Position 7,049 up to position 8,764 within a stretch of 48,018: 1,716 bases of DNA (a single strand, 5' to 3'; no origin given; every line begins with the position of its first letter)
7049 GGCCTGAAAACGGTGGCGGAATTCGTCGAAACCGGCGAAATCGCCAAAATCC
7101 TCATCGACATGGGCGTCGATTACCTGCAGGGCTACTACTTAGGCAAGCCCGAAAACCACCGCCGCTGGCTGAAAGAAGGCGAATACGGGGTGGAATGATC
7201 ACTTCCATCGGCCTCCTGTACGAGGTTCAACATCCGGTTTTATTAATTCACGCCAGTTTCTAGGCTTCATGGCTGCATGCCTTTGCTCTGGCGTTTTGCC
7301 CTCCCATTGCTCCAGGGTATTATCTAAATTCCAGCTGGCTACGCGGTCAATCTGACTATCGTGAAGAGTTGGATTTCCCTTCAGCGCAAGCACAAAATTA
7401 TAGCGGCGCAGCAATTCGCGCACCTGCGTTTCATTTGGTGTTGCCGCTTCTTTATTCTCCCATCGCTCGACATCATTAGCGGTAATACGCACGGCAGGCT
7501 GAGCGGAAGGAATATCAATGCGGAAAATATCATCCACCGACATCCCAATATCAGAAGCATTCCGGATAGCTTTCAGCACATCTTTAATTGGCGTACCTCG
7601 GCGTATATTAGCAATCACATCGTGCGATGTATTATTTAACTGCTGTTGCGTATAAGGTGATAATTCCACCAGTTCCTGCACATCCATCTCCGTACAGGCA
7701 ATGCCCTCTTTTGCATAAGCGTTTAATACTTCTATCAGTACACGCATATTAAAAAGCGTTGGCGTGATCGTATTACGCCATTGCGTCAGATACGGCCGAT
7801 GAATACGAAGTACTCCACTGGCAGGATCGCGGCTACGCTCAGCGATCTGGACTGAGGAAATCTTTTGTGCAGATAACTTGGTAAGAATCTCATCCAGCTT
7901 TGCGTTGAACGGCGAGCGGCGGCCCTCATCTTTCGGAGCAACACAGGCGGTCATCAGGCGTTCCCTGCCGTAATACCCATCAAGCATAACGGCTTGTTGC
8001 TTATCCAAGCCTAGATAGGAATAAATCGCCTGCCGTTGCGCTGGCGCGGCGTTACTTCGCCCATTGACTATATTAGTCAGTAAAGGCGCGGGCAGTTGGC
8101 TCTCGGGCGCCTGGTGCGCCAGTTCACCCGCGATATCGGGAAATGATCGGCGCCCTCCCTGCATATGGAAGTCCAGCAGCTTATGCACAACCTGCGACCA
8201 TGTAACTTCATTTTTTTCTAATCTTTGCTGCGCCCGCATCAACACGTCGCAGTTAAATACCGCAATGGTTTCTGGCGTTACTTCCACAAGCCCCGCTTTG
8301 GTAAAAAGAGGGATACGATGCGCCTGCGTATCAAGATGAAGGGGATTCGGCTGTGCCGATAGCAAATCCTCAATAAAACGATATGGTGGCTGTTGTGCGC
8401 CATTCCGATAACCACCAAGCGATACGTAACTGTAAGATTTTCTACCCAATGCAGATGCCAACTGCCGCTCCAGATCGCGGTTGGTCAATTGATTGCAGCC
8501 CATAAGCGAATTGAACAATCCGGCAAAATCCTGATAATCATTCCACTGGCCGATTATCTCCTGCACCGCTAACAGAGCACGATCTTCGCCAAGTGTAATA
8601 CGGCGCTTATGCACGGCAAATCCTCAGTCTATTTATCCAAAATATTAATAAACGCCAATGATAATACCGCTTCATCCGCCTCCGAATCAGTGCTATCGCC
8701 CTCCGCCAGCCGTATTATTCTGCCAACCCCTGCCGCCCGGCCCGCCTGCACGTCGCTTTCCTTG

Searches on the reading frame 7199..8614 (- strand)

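Call 4: search_protein_families(library=pfam, proteins=[window:7199-8614:-])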
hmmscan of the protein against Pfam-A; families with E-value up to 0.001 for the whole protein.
window:7199-8614:- (471 aa): 0 families

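Call 8: search_protein_families(library=ncbifam, proteins=[window:7199-8614:-], max_evalue=0.01)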
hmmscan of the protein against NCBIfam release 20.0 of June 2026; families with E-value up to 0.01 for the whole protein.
window:7199-8614:- (471 aa): 0 families

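Call 72: search_protein_families(library=pfam, proteins=[window:7199-8614:-], max_evalue=5)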
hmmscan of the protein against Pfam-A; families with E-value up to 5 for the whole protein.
window:7199-8614:- (471 aa): 1 family
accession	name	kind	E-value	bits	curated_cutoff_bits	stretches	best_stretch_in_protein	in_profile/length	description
PF13560.12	HTH_31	-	0.01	16.5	27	0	374-407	23-56/64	Helix-turn-helix domain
